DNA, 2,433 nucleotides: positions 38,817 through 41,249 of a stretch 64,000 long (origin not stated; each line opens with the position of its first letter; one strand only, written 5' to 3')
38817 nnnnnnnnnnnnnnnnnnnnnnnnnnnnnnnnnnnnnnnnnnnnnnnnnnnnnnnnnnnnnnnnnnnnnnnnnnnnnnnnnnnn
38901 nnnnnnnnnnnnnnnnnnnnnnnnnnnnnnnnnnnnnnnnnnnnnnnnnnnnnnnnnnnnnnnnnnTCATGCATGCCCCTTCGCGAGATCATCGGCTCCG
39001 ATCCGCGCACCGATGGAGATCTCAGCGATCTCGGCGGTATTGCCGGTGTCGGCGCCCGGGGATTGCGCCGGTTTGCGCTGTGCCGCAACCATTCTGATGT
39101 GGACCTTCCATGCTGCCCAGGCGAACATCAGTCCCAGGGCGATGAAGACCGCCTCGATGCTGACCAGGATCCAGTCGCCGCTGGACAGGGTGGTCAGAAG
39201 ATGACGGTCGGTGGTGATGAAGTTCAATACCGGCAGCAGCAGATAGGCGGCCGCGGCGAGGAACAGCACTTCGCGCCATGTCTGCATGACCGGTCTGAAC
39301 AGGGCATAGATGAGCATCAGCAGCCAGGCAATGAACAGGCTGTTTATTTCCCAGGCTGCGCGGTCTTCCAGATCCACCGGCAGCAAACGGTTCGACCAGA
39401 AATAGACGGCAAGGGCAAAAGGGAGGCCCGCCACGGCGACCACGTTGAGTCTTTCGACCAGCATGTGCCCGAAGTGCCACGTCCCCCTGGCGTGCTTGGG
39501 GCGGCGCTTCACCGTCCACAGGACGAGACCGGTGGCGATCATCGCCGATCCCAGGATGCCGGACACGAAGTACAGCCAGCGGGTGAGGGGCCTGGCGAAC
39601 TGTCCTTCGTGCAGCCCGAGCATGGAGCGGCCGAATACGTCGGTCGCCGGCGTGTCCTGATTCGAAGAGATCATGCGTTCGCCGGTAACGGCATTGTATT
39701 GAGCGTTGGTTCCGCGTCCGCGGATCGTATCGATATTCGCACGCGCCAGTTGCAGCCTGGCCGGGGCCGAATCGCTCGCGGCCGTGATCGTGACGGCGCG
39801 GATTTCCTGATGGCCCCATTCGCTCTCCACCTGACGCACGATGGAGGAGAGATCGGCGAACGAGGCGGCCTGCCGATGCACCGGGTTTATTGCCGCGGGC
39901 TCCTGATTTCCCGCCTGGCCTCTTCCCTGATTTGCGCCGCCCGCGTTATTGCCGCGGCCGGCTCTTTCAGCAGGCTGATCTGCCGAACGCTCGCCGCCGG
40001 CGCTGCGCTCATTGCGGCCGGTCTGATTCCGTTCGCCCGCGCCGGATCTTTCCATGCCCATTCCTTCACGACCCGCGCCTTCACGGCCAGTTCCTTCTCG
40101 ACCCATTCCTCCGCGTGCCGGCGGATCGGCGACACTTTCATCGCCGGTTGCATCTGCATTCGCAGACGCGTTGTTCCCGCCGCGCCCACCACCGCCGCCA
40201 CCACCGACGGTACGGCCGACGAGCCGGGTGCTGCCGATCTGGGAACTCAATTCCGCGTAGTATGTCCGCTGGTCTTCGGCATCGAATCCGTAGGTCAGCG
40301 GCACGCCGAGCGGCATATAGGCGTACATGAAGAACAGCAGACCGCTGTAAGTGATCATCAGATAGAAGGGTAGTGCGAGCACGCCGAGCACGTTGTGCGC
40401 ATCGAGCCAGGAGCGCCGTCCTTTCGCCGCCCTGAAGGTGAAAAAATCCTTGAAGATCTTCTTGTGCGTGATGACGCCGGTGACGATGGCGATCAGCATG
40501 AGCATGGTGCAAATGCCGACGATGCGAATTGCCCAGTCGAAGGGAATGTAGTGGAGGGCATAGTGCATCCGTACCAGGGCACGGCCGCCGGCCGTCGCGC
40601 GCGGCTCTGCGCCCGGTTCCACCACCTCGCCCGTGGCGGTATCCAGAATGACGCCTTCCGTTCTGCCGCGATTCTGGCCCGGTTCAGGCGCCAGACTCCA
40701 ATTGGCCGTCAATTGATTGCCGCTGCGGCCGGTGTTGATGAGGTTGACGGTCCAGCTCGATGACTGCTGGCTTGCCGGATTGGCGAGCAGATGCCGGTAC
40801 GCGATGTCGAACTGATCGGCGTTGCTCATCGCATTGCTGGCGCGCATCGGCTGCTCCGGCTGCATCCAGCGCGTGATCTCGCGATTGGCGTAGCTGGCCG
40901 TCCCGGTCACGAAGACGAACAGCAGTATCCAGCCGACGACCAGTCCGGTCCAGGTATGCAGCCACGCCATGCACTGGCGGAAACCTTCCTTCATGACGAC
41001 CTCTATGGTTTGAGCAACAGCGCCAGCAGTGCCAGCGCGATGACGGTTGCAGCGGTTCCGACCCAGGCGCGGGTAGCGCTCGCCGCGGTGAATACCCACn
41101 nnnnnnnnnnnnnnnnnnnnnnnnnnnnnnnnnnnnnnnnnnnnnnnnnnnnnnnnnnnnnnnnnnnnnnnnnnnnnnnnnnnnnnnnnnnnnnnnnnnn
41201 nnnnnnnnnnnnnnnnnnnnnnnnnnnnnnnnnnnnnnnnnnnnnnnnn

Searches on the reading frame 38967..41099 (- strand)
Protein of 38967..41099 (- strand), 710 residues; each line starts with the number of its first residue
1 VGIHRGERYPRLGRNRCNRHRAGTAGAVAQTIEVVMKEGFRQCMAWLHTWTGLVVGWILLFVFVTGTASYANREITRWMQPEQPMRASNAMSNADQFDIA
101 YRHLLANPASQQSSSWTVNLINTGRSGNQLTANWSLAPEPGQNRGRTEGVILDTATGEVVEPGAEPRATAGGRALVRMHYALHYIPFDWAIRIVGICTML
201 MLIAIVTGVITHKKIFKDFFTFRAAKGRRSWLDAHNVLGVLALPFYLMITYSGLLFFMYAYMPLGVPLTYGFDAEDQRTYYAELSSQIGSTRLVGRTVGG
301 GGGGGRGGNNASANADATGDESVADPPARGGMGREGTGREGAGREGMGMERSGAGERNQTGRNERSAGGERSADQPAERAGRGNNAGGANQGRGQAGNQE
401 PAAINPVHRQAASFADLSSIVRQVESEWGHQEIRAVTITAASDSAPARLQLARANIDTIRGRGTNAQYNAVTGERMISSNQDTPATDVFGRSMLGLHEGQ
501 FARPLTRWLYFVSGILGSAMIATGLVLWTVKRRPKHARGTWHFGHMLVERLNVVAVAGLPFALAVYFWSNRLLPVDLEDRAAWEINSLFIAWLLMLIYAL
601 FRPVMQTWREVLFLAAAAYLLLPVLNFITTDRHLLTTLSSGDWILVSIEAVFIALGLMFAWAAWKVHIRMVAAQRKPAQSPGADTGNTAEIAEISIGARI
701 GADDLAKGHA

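Call 9: search_protein_families(library=pfam, proteins=[window:38967-41099:-])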
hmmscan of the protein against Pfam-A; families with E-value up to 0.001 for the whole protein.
window:38967-41099:- (710 aa): 1 family
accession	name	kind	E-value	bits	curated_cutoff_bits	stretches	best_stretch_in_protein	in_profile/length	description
PF03929.21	PepSY_TM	-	1.9e-65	222.1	28.8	1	45-531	1-295/295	PepSY-associated TM region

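Call 13: find_related_loci(query=window:38967-41099:-, collection=genome_contigs, flank=10000)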
Query window:38967-41099:- (710 aa) in genome_contigs; peptide patterns used: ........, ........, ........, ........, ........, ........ (x = any residue, [..] = any of these).
600 stretches matched a pattern (row limit reached: there are more); 575 encode a relative of the query (tblastn E <= 1e-3); the best 80 are kept; 80 distinct loci.
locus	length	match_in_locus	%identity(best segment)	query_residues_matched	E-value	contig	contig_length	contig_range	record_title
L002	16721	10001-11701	36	38-667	6e-112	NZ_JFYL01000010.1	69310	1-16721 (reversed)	Acinetobacter sp. Ver3 contig00010, whole genome shotgun sequence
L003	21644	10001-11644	37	38-666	5e-111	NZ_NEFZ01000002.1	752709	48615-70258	Acinetobacter sp. ANC 4204 Contig2, whole genome shotgun sequence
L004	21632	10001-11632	36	37-666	9e-111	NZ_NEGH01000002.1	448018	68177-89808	Acinetobacter sp. ANC 4558 Contig2, whole genome shotgun sequence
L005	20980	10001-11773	35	37-666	7e-109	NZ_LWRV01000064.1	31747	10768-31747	Acinetobacter portensis strain AC 877 contig_45, whole genome shotgun sequence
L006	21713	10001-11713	35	38-697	4e-108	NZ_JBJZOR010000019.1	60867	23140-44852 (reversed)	Acinetobacter sp. TY2 NODE_19_length_60867_cov_149.283287, whole genome shotgun sequence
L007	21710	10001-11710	35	38-692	7e-108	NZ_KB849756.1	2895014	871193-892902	Acinetobacter bereziniae LMG 1003 = CIP 70.12 acLsv-supercont1.3, whole genome shotgun sequence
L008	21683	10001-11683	36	38-666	8e-107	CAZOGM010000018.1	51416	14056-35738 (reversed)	MAG TPA_asm: uncultured Acinetobacter sp. isolate SRP314395_co1_15 genome assembly, contig: NODE_408_length_51416_cov_57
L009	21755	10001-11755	36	38-681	4e-107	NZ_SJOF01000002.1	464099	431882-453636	Acinetobacter sp. ANC 4173 Contig2, whole genome shotgun sequence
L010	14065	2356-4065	37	38-665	6e-107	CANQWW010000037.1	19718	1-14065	MAG: uncultured Acinetobacter sp. isolate Lapin-020__bin13 genome assembly, contig: Lapin-020__NODE_3606_length_19718_co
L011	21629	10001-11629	35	38-666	4e-105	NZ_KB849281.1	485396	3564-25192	Acinetobacter guillouiae CIP 63.46 acLsj-supercont1.10, whole genome shotgun sequence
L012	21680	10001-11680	36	38-666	1e-104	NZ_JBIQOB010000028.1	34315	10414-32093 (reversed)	Acinetobacter sp. BSP-28 contig28, whole genome shotgun sequence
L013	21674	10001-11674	33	38-682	9e-105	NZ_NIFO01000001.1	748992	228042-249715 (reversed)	Acinetobacter piscicola strain LW15 contig1, whole genome shotgun sequence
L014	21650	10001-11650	36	38-666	2e-104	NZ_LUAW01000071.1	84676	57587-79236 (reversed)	Acinetobacter pragensis strain ANC 4149 Contig8, whole genome shotgun sequence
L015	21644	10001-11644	60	26-677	8e-104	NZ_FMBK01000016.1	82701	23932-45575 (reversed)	Acinetobacter albensis strain ANC 4874, whole genome shotgun sequence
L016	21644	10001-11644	49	26-677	7e-104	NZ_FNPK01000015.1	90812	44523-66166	Acinetobacter kyonggiensis strain ANC 5109, whole genome shotgun sequence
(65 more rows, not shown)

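Call 32: search_protein_families(library=ncbifam, proteins=[window:38967-41099:-], max_evalue=1e-10)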
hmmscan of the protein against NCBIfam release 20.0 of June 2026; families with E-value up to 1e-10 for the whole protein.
window:38967-41099:- (710 aa): 0 families
